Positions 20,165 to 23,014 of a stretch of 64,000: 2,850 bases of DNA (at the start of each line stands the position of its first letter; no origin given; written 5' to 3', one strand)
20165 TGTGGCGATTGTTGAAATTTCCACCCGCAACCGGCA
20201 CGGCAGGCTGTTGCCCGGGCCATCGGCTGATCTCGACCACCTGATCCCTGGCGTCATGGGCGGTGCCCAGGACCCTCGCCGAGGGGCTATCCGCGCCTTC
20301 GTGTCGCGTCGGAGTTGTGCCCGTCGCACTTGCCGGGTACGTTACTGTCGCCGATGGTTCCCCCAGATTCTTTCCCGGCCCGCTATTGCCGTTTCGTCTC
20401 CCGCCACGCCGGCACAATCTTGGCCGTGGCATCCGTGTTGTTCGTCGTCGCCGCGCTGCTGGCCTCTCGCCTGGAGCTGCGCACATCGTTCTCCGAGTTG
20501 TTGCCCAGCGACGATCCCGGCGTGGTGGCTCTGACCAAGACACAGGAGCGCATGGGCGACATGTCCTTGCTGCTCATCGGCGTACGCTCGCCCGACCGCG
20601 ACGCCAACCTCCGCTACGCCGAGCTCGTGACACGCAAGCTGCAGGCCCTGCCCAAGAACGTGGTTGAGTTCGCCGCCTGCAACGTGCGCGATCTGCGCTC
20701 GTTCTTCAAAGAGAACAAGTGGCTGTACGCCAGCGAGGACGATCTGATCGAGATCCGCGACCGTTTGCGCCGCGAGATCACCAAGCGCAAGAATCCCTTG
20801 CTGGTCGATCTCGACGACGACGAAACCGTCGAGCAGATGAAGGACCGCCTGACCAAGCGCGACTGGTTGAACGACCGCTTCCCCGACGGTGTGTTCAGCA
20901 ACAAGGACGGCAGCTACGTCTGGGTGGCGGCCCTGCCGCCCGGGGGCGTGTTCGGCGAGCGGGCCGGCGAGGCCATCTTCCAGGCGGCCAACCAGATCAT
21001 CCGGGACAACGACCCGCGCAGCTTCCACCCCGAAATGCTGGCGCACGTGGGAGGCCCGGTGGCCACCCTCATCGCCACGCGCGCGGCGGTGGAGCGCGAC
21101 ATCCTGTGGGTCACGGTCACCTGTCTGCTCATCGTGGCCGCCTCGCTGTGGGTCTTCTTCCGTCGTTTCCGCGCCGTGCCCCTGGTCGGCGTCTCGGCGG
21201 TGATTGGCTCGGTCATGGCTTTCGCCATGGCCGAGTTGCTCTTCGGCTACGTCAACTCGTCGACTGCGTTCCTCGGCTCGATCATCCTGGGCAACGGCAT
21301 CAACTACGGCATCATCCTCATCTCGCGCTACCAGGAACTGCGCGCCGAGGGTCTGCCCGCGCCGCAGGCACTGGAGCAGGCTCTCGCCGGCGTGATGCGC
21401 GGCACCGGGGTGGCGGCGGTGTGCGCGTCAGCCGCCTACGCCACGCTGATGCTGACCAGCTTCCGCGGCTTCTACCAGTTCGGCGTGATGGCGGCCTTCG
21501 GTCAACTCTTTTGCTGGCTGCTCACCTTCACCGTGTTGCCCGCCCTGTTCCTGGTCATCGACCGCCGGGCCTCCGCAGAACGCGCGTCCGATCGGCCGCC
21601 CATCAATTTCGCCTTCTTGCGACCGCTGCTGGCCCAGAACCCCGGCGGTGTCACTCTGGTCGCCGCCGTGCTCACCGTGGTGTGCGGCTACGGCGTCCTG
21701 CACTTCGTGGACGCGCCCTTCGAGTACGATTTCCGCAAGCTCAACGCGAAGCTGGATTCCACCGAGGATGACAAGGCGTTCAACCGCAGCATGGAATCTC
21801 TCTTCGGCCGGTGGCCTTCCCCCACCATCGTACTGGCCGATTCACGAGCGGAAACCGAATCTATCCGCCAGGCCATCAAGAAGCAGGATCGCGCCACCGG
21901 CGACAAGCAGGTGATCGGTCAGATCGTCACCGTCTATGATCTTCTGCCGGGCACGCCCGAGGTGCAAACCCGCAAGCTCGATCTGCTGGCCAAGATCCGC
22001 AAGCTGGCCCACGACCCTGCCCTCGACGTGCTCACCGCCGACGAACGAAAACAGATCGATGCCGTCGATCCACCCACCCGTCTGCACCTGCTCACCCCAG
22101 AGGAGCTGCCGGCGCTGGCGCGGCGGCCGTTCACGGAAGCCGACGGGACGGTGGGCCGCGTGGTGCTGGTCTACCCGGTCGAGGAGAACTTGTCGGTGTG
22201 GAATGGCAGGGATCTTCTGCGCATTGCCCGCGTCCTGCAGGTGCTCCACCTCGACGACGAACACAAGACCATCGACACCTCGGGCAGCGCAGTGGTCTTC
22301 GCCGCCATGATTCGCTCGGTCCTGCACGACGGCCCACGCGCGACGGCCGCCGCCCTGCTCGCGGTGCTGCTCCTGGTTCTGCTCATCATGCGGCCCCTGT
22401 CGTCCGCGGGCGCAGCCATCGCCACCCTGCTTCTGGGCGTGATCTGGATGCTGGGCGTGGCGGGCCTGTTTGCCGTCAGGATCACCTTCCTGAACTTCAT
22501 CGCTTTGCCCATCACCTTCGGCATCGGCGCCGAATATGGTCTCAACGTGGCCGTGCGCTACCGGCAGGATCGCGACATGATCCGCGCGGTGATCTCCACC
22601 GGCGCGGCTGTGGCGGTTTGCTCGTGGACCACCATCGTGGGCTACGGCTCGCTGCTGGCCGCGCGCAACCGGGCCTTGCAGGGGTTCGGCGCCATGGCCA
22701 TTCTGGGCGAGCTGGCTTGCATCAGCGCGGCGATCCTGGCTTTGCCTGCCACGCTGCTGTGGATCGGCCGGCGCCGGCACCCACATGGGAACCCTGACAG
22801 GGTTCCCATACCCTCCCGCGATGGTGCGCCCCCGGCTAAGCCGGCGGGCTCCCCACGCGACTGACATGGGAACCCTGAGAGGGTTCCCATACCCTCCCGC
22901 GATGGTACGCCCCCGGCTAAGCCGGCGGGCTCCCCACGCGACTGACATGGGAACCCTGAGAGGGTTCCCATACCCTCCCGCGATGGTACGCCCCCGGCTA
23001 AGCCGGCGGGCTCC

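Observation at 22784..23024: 81-bp x3 dual-hairpin tandem repeat that supplies the C-terminus and stop codon of the MMPL transporter gene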

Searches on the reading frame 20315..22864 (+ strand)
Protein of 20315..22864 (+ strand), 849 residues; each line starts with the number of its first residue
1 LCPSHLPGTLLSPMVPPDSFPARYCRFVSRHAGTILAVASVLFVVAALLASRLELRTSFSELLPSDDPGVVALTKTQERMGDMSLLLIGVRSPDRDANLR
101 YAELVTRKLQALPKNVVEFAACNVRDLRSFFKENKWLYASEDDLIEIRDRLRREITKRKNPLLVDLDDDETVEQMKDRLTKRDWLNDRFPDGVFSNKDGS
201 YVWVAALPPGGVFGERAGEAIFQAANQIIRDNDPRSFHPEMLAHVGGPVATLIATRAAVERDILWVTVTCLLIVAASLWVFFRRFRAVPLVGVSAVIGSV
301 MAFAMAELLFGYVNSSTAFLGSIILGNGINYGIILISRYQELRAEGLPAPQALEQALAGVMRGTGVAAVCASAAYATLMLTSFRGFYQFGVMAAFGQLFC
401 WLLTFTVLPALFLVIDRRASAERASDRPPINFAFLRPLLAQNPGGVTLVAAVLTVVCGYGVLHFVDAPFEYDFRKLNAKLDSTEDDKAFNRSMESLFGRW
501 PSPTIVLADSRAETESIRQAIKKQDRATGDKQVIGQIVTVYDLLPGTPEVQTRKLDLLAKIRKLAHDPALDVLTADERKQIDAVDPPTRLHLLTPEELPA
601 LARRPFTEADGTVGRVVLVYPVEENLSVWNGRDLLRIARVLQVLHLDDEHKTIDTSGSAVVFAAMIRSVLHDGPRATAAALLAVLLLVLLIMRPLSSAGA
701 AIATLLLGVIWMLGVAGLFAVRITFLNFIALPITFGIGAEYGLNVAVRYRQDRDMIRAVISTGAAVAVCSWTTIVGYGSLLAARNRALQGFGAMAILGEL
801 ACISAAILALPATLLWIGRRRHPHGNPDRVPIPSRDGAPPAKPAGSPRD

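Call 13: search_protein_families(library=pfam, proteins=[window:20315-22864:+], max_evalue=0.01)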
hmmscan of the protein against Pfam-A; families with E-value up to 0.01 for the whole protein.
window:20315-22864:+ (849 aa): 2 families
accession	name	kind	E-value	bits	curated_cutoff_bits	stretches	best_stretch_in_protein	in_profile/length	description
PF03176.21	MMPL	-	1.6e-37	129.7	20.5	2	168-421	60-308/333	MMPL family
PF24260.1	DUF7461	-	0.0096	15.9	27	0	92-112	23-43/50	Family of unknown function (DUF7461)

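Call 24: find_homologous_proteins(query=window:20354-22861:+, max_evalue=1e-50)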
Query window:20354-22861:+ (836 aa): 738 proteins with E <= 1e-50 among 8000 candidates; the best 120 are listed.
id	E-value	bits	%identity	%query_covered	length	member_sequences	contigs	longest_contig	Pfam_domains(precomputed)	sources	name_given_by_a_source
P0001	0.0e+0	1849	100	100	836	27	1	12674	PF03176.22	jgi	jgi:predicted RND superfamily exporter protein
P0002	0.0e+0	1682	89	100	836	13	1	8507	PF03176.22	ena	-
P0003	0.0e+0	1591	89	97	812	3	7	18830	PF03176.22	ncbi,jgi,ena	jgi:predicted RND superfamily exporter protein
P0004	0.0e+0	1590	88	97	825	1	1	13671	PF03176.22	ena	-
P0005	0.0e+0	1582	87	95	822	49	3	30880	PF03176.22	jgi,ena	jgi:predicted RND superfamily exporter protein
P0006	0.0e+0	1581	87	98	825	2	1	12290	PF03176.22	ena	-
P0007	0.0e+0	1570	88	97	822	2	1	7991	PF03176.22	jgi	jgi:predicted RND superfamily exporter protein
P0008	0.0e+0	1569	87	96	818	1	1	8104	PF03176.22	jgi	jgi:predicted RND superfamily exporter protein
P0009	0.0e+0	1568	87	97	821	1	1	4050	PF03176.22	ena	-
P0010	0.0e+0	1568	86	97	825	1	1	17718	PF03176.22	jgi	jgi:predicted RND superfamily exporter protein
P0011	0.0e+0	1566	87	97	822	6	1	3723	PF03176.22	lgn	-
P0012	0.0e+0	1565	87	97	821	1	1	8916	PF03176.22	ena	-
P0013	0.0e+0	1563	87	97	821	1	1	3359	PF03176.22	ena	-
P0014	0.0e+0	1563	87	97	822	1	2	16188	PF03176.22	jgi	jgi:hypothetical protein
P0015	0.0e+0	1561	87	97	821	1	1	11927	PF03176.22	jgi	jgi:hypothetical protein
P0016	0.0e+0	1561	87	97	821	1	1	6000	PF03176.22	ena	-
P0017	0.0e+0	1544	84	97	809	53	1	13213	PF03176.22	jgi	jgi:hypothetical protein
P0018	0.0e+0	1540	84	97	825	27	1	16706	PF03176.22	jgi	jgi:uncharacterized protein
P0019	0.0e+0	1519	82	99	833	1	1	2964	PF03176.22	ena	-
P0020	0.0e+0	1514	83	97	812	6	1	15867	PF03176.22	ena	-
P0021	0.0e+0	1494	82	97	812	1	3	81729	PF03176.22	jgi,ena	-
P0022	0.0e+0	1484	83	97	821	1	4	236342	PF03176.22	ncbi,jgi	jgi:hypothetical protein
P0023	0.0e+0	1484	83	97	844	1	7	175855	PF03176.22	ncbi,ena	-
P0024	0.0e+0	1482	83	97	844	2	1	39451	PF03176.22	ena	-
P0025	0.0e+0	1481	83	97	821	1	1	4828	PF03176.22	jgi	jgi:hypothetical protein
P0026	0.0e+0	1468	78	99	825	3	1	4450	PF03176.22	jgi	jgi:uncharacterized protein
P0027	0.0e+0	1460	81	96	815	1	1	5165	PF03176.22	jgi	jgi:predicted RND superfamily exporter protein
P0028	0.0e+0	1450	87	89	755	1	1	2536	PF03176.22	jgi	jgi:hypothetical protein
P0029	0.0e+0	1442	79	97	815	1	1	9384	PF03176.22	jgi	jgi:uncharacterized protein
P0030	0.0e+0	1338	74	97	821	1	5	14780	PF03176.22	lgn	-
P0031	0.0e+0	1332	72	97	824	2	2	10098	PF03176.22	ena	-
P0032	0.0e+0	1326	74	96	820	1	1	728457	PF03176.22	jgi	jgi:predicted RND superfamily exporter protein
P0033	0.0e+0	1263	69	96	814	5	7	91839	PF03176.22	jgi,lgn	jgi:predicted RND superfamily exporter protein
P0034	0.0e+0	1260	70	96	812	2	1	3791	PF03176.22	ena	-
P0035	0.0e+0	1259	71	96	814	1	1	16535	PF03176.22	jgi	jgi:predicted RND superfamily exporter protein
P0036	0.0e+0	1258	70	96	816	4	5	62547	PF03176.22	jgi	jgi:predicted RND superfamily exporter protein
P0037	0.0e+0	1257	70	97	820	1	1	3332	PF03176.22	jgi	jgi:predicted RND superfamily exporter protein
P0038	0.0e+0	1256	71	94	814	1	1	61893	PF03176.22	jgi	jgi:predicted RND superfamily exporter protein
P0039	0.0e+0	1252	70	96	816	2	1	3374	PF03176.22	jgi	jgi:predicted RND superfamily exporter protein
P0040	0.0e+0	1252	70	96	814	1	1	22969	PF03176.22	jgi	jgi:uncharacterized protein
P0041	0.0e+0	1252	70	96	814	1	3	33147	PF03176.22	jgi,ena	-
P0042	0.0e+0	1249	70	96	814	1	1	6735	PF03176.22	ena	-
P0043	0.0e+0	1249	70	96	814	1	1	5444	PF03176.22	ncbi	-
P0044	0.0e+0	1249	69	96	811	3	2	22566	PF03176.22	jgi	-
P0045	0.0e+0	1248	70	97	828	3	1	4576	PF03176.22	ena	-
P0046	0.0e+0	1247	69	96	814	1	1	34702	PF03176.22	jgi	jgi:predicted RND superfamily exporter protein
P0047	0.0e+0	1247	71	95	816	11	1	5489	PF03176.22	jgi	-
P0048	0.0e+0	1246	69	96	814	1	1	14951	PF03176.22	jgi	jgi:predicted RND superfamily exporter protein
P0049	0.0e+0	1245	69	96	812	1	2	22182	PF03176.22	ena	-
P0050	0.0e+0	1245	68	97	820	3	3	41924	PF03176.22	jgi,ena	-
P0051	0.0e+0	1243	68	96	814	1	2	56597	PF03176.22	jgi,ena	jgi:predicted RND superfamily exporter protein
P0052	0.0e+0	1243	70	96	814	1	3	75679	PF03176.22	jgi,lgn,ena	jgi:hypothetical protein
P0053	0.0e+0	1242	70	96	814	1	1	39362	PF03176.22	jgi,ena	-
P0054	0.0e+0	1242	69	96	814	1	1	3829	PF03176.22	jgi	jgi:Predicted exporters of the RND superfamily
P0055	0.0e+0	1241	68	96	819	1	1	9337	PF03176.22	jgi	jgi:predicted RND superfamily exporter protein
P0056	0.0e+0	1241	70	96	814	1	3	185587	PF03176.22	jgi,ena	jgi:predicted RND superfamily exporter protein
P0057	0.0e+0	1240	70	96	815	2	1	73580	PF03176.22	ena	-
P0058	0.0e+0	1240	70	97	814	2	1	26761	PF03176.22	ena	-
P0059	0.0e+0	1238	70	97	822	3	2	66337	PF03176.22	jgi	jgi:hypothetical protein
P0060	0.0e+0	1237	70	96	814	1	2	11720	PF03176.22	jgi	jgi:predicted RND superfamily exporter protein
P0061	0.0e+0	1237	69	97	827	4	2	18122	PF03176.22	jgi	jgi:predicted RND superfamily exporter protein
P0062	0.0e+0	1237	68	97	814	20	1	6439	PF03176.22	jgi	jgi:predicted RND superfamily exporter protein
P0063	0.0e+0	1236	69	97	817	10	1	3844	PF03176.22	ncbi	ncbi:MAG TPA: MMPL family transporter [Polyangia bacterium]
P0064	0.0e+0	1235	69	97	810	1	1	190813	PF03176.22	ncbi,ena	-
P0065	0.0e+0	1235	68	96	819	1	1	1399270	PF03176.22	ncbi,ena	-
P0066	0.0e+0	1234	69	96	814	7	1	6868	PF03176.22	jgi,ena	-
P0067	0.0e+0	1232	67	97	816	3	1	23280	PF03176.22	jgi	jgi:predicted RND superfamily exporter protein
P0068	0.0e+0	1232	69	96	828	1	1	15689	PF03176.22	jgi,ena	-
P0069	0.0e+0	1229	69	96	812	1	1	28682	PF03176.22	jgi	jgi:predicted RND superfamily exporter protein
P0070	0.0e+0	1229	69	96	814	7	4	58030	PF03176.22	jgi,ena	-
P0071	0.0e+0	1227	67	96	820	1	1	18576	PF03176.22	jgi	jgi:predicted RND superfamily exporter protein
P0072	0.0e+0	1224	68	96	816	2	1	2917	PF03176.22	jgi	jgi:uncharacterized protein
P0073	0.0e+0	1222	67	96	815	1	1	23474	PF03176.22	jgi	jgi:predicted RND superfamily exporter protein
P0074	0.0e+0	1222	68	94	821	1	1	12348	PF03176.22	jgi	jgi:uncharacterized protein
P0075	0.0e+0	1222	67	97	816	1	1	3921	PF03176.22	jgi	jgi:predicted RND superfamily exporter protein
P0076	0.0e+0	1221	70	94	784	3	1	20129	PF03176.22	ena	-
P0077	0.0e+0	1220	69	96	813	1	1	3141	PF03176.22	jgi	jgi:uncharacterized protein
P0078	0.0e+0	1218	70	92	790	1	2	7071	PF03176.22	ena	-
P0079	0.0e+0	1217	67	96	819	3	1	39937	PF03176.22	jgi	jgi:uncharacterized protein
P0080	0.0e+0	1215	66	97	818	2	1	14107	PF03176.22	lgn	-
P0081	0.0e+0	1213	67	96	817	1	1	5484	PF03176.22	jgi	jgi:predicted RND superfamily exporter protein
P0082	0.0e+0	1212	66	98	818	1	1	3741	PF03176.22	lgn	-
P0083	0.0e+0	1212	68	96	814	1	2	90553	PF03176.22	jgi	jgi:predicted RND superfamily exporter protein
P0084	0.0e+0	1210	67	96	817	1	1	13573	PF03176.22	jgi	jgi:predicted RND superfamily exporter protein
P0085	0.0e+0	1210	67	96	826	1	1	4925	PF03176.22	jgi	jgi:uncharacterized protein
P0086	0.0e+0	1209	67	96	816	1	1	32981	PF03176.22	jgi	jgi:predicted RND superfamily exporter protein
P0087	0.0e+0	1209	69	92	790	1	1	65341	PF03176.22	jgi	jgi:predicted RND superfamily exporter protein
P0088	0.0e+0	1208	68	96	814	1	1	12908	PF03176.22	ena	-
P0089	0.0e+0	1204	66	96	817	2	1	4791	PF03176.22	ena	-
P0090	0.0e+0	1203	66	96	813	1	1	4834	PF03176.22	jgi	jgi:predicted RND superfamily exporter protein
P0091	0.0e+0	1202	67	96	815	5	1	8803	PF03176.22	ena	-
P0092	0.0e+0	1199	67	96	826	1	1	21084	PF03176.22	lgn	-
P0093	0.0e+0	1185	68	93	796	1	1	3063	PF03176.22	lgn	-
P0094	0.0e+0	1180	66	96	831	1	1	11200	PF03176.22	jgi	jgi:predicted RND superfamily exporter protein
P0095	0.0e+0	1180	66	96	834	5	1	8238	PF03176.22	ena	-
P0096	0.0e+0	1179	67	97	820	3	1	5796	PF03176.22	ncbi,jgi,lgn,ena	ncbi:MAG: MMPL family transporter [Polyangia bacterium]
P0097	0.0e+0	1174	66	96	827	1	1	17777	PF03176.22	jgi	jgi:uncharacterized protein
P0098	0.0e+0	1167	64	96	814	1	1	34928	PF03176.22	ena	-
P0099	0.0e+0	1145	69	88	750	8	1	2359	PF03176.22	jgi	jgi:predicted RND superfamily exporter protein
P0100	0.0e+0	1140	62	96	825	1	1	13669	PF03176.22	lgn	-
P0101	0.0e+0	1136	64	96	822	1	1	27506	PF03176.22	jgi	jgi:predicted RND superfamily exporter protein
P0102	0.0e+0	1134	64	96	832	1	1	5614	PF03176.22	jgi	jgi:predicted RND superfamily exporter protein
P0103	0.0e+0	1133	62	97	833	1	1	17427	PF03176.22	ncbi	-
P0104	0.0e+0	1131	63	99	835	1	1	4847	PF03176.22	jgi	-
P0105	0.0e+0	1129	63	96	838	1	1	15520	PF03176.22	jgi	jgi:predicted RND superfamily exporter protein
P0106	0.0e+0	1126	65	96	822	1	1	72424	PF03176.22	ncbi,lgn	-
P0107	0.0e+0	1126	66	95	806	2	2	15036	PF03176.22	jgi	jgi:hypothetical protein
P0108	0.0e+0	1125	65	96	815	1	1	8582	PF03176.22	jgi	jgi:predicted RND superfamily exporter protein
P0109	0.0e+0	1124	64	95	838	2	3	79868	PF03176.22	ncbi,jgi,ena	jgi:predicted RND superfamily exporter protein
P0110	0.0e+0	1124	63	96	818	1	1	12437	PF03176.22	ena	-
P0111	0.0e+0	1123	63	97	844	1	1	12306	PF03176.22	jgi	jgi:predicted RND superfamily exporter protein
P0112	0.0e+0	1123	63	97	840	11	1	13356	PF03176.22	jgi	jgi:uncharacterized protein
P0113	0.0e+0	1122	62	96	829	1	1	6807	PF03176.22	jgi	jgi:predicted RND superfamily exporter protein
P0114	0.0e+0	1121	62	96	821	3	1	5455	PF03176.22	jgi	jgi:predicted RND superfamily exporter protein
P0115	0.0e+0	1121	65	95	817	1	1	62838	PF03176.22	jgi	jgi:predicted RND superfamily exporter protein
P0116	0.0e+0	1120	61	99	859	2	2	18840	PF03176.22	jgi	jgi:predicted RND superfamily exporter protein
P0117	0.0e+0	1119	63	96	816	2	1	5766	PF03176.22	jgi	jgi:uncharacterized protein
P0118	0.0e+0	1118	63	97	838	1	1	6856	PF03176.22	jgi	jgi:predicted RND superfamily exporter protein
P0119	0.0e+0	1117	64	96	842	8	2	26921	PF03176.22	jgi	-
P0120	0.0e+0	1117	63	96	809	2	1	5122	PF03176.22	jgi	jgi:predicted RND superfamily exporter protein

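Call 27: find_encoding_contigs(protein=P0002, flank=2500, max_places=2)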
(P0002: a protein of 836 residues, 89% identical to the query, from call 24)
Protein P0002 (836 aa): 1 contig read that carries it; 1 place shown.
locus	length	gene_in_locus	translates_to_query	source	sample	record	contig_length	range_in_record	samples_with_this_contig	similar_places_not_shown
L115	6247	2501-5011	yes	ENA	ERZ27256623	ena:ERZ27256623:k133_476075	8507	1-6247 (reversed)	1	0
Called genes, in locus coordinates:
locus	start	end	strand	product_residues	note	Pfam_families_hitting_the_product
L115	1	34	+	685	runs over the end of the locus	-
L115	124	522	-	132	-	PF01833:TIG (weak)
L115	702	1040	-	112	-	-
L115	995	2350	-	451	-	-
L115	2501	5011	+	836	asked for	PF03176:MMPL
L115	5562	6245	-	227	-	?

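Call 28: find_encoding_contigs(protein=P0003, flank=2500, max_places=2)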
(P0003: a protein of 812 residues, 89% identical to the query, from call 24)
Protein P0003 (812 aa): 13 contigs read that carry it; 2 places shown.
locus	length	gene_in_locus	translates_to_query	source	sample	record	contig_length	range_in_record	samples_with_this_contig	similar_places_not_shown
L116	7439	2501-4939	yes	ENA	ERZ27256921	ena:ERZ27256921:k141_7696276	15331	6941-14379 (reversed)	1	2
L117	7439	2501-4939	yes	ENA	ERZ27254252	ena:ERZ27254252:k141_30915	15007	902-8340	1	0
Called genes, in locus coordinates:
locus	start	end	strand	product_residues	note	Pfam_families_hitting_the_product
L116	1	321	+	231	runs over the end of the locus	PF13424:TPR_12 (faint), PF07719:TPR_2 (faint), PF00515:TPR_1 (faint)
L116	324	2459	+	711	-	-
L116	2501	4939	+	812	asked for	PF03176:MMPL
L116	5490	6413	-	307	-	PF22645:GKRP_SIS_N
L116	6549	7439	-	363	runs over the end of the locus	PF03706:LPG_synthase_TM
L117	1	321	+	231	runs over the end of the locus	PF13424:TPR_12 (faint), PF07719:TPR_2 (faint), PF00515:TPR_1 (faint)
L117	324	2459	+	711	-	-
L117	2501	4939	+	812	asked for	PF03176:MMPL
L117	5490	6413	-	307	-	PF22645:GKRP_SIS_N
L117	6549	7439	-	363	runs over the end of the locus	PF03706:LPG_synthase_TM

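Call 29: find_encoding_contigs(protein=P0007, flank=2500, max_places=2)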
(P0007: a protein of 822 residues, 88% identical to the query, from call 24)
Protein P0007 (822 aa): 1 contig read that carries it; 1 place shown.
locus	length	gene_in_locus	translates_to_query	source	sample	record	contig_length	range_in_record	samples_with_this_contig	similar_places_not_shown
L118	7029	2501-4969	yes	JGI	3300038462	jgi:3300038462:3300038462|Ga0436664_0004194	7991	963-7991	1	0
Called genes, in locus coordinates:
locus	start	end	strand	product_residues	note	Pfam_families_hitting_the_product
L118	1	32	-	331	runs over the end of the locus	?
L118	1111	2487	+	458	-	PF03109:ABC1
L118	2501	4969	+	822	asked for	PF03176:MMPL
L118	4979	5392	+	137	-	-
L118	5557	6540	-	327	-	PF22645:GKRP_SIS_N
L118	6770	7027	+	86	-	?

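Call 30: find_encoding_contigs(protein=P0005, flank=2500, max_places=2)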
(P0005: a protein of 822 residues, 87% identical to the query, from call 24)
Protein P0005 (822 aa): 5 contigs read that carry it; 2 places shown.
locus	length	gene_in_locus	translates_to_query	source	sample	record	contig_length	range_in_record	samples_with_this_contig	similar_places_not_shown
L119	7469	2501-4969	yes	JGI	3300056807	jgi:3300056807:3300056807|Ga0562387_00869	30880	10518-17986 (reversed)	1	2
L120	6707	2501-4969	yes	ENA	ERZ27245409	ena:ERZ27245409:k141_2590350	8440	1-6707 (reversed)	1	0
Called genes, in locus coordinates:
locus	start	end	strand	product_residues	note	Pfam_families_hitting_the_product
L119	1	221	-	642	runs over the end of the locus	PF01120:Alpha_L_fucos, PF00754:F5_F8_type_C, PF22633:F5_F8_type_C_2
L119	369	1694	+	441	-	PF03109:ABC1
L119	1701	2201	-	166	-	-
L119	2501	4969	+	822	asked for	PF03176:MMPL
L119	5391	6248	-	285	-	PF22645:GKRP_SIS_N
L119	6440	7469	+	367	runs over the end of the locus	-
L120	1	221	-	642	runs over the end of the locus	PF01120:Alpha_L_fucos, PF00754:F5_F8_type_C, PF22633:F5_F8_type_C_2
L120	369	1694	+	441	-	PF03109:ABC1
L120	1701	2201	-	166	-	-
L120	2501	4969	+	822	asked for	PF03176:MMPL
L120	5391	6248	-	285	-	PF22645:GKRP_SIS_N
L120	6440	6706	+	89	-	?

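Call 33: find_encoding_contigs(protein=P0004, flank=1500, max_places=1)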
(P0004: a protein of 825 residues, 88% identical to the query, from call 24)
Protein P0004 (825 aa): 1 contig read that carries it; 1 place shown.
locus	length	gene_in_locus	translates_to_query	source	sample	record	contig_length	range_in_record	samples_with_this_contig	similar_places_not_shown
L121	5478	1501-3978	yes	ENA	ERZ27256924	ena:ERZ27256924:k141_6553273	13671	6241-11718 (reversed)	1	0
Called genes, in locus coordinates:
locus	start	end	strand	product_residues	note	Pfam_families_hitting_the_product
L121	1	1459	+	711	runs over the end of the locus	-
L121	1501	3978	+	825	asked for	PF03176:MMPL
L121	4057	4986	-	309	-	PF22645:GKRP_SIS_N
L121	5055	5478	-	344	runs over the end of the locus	PF03781:FGE-sulfatase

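Call 34: find_encoding_contigs(protein=P0006, flank=1500, max_places=1)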
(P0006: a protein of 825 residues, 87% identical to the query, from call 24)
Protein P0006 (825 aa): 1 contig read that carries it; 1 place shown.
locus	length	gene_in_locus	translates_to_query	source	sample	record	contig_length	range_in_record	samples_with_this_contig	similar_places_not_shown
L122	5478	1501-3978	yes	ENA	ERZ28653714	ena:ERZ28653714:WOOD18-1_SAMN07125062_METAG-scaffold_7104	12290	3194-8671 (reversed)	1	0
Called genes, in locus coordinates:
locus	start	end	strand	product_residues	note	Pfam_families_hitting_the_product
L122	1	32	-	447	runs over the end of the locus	PF07690:MFS_1, PF00854:PTR2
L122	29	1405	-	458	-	PF07244:POTRA (weak), PF01103:Omp85 (weak)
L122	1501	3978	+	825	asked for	PF03176:MMPL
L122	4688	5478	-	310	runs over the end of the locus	PF22645:GKRP_SIS_N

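Call 35: find_encoding_contigs(protein=P0022, flank=1500, max_places=1)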
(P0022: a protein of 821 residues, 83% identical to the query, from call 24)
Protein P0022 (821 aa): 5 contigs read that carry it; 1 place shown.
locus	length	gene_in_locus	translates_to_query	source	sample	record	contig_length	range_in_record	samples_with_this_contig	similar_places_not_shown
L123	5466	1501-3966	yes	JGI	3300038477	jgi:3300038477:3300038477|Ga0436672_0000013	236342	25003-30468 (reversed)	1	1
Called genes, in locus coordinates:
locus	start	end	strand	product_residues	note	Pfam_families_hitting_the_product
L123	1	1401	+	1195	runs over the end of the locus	PF02811:PHP, PF07733:DNA_pol3_alpha, PF17657:DNA_pol3_finger, PF14579:HHH_6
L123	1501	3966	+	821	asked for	PF03176:MMPL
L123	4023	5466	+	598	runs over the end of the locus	-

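Call 47: find_encoding_contigs(protein=P0001, flank=1500, max_places=4)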
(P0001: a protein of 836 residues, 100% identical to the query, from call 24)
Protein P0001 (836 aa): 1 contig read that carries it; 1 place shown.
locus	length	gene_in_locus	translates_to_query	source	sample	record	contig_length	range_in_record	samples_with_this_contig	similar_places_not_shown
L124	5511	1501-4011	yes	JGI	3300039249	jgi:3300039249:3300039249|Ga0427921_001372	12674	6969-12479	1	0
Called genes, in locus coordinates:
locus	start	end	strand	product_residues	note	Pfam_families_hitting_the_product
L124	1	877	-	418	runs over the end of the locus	-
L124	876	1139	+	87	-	-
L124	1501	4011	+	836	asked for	PF03176:MMPL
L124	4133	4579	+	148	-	-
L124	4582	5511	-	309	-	PF22645:GKRP_SIS_N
